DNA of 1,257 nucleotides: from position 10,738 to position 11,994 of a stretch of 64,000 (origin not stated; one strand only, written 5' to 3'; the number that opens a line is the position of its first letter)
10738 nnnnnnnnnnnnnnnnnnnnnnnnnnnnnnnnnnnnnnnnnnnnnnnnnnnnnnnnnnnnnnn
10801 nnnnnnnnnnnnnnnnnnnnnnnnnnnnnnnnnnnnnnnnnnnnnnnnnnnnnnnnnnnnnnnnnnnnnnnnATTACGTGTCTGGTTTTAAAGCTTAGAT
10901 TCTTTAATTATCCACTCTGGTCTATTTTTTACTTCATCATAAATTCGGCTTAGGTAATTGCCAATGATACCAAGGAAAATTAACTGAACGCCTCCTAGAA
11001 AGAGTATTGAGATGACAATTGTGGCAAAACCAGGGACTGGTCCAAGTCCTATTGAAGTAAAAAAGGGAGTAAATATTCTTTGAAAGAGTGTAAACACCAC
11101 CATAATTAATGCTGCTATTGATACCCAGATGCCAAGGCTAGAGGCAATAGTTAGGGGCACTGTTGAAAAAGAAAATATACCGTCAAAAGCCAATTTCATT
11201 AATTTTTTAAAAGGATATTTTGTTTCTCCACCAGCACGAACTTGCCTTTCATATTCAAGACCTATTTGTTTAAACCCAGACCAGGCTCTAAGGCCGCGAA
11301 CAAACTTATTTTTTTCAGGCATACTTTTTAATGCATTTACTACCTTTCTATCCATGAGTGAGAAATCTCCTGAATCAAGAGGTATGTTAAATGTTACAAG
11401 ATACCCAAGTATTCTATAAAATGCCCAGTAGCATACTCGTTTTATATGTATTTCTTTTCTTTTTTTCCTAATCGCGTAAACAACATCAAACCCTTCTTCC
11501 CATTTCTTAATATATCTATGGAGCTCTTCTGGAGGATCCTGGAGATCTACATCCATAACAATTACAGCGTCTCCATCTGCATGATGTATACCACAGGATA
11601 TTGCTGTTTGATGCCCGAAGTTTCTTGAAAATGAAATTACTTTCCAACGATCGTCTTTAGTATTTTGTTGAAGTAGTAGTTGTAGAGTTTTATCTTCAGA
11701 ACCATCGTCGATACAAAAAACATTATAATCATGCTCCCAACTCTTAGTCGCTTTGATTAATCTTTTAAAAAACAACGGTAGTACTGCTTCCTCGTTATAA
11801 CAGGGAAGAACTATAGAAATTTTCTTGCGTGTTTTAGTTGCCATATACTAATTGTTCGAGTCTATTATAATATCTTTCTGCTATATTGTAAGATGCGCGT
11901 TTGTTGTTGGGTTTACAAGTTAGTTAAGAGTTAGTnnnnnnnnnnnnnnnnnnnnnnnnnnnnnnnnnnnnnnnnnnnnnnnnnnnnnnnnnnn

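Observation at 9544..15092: Minus-strand operon: methyltransferase, 738-aa membrane protein, polyprenyl-phosphate sugar synthase, FAD oxidoreductase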

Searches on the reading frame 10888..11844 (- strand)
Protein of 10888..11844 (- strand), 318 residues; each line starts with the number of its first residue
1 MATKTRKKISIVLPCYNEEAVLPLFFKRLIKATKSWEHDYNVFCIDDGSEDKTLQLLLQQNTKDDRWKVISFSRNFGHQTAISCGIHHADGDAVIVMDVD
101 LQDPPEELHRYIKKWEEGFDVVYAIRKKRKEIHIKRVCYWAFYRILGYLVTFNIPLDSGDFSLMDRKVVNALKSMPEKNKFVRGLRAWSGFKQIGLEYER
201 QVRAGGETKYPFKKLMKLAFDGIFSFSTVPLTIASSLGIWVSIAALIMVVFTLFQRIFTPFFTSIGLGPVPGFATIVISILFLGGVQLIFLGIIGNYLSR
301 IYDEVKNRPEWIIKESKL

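Call 3: search_protein_families(library=pfam, proteins=[window:10888-11844:-], max_evalue=0.01)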
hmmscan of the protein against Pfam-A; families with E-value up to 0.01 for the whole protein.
window:10888-11844:- (318 aa): 3 families
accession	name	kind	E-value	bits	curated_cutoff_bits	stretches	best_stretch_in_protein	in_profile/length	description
PF00535.33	Glycos_transf_2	-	2.6e-30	106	23.3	1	10-170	1-165/168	Glycosyl transferase family 2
PF10111.15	Glyco_tranf_2_2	-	0.00031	20.7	27.3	1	10-110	1-101/276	Glycosyltransferase like family 2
PF13641.12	Glyco_tranf_2_3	-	0.0089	16.5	27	0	9-110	3-106/230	Glycosyltransferase like family 2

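Call 4: search_protein_families(library=ncbifam, proteins=[window:10888-11844:-], max_evalue=0.01)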
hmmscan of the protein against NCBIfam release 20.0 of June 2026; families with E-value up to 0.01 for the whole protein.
window:10888-11844:- (318 aa): 20 families
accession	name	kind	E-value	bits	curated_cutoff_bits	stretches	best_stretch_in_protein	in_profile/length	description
NF047588.1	GlcsyltransPgfSStrep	equivalog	3.1e-80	269.7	500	1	8-317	2-306/308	glycosyltransferase PgfS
NF007986.1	PRK10714.1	equivalog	1.7e-52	178.4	529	1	5-314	4-309/316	undecaprenyl-phosphate 4-deoxy-4-formamido-L-arabinose transferase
TIGR03937.1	PgaC_IcaA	equivalog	1.2e-13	50.8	422.3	1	4-100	42-135/407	poly-beta-1,6-N-acetyl-D-glucosamine synthase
NF041875.1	EPS_EpsD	equivalog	2.4e-12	46.9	370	1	9-122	1-111/325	exopolysaccharide biosynthesis glycosyltransferase EpsD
NF047683.1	TeichurnBiosyTuaG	equivalog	2.7e-10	40.3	400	1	4-113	3-109/252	teichuronic acid biosynthesis protein TuaG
NF007482.0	PRK10073.1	equivalog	3.1e-09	36.3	423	1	5-102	4-97/334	glycosyltransferase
TIGR04242.1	nodulat_NodC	equivalog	8.5e-09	34.8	550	1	6-101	47-142/395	chitooligosaccharide synthase NodC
TIGR04283.1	glyco_like_mftF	equivalog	2e-08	34.1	182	1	9-114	1-95/221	TIGR04283 family arsenosugar biosynthesis glycosyltransferase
TIGR03111.1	glyc2_xrt_Gpos1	hypoth_equivalog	2.9e-06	26.3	363.95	1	5-121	47-162/439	TIGR03111 family XrtG-associated glycosyltransferase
NF010496.0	PRK13915.1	equivalog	4.1e-06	26.1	262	1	2-107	26-133/307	glucosyl-3-phosphoglycerate synthase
NF058614.1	PPMAGASynPpgS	equivalog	7.6e-06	25.5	370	1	10-130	3-117/226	polyprenyl-phospho-N-acetylgalactosaminyl synthase PpgS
NF038302.1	EPS_HpsE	equivalog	1.1e-05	24.5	300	1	9-100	3-96/307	hormogonium polysaccharide biosynthesis glycosyltransferase HpsE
NF050050.1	ProtGlycPglI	equivalog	1.3e-05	24.8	500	1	8-124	3-117/306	GalNAc(5)-diNAcBac-PP-undecaprenol beta-1,3-glucosyltransferase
TIGR04182.1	glyco_TIGR04182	equivalog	8.3e-05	22.1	325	1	9-120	2-103/293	S-layer glycoprotein N-glycosyltransferase AglJ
TIGR03965.1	mycofact_glyco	equivalog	0.00012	21.1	280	1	5-103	72-167/467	mycofactocin biosynthesis glycosyltransferase MftF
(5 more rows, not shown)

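Call 7: search_solved_structures(query=window:10888-11844:-, max_evalue=0.001)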
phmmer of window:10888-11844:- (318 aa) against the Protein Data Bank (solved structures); distinct sequences matched with E-value up to 0.001: 11.
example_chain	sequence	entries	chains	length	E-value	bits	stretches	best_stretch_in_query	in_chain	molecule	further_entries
5ekp_C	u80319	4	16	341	6.6e-86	291.9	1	8-314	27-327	Uncharacterized glycosyltransferase sll0501 | Glycosyltransferase sll0501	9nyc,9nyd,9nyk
9nye_A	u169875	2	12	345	6.9e-86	291.9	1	8-314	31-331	Glycosyltransferase sll0501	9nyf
5eke_A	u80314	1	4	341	8.2e-86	291.6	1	8-314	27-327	Uncharacterized glycosyltransferase sll0501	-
9hwj_A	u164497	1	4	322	1.4e-45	159.5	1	7-314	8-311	Undecaprenyl-phosphate 4-deoxy-4-formamido-L-arabinose transferase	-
9bhc_C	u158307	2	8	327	7.7e-43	150.4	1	7-314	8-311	Undecaprenyl-phosphate 4-deoxy-4-formamido-L-arabinose transferase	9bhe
8vxh_A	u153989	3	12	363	1.1e-42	149.9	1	7-314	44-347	Undecaprenyl-phosphate 4-deoxy-4-formamido-L-arabinose transferase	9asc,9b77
5mlz_A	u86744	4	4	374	3.1e-14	56.5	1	7-146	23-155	Dolichol monophosphate mannose synthase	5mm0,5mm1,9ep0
2z87_A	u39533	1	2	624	1.7e-05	27.7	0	9-114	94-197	Chondroitin synthase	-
2z86_A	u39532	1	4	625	1.7e-05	27.7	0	9-114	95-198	Chondroitin synthase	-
6p61_A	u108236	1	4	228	0.00013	24.8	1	7-122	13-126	Glycosyltransferase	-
5hea_A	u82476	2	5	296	0.0005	22.9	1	8-107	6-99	Putative glycosyltransferase (GalT1)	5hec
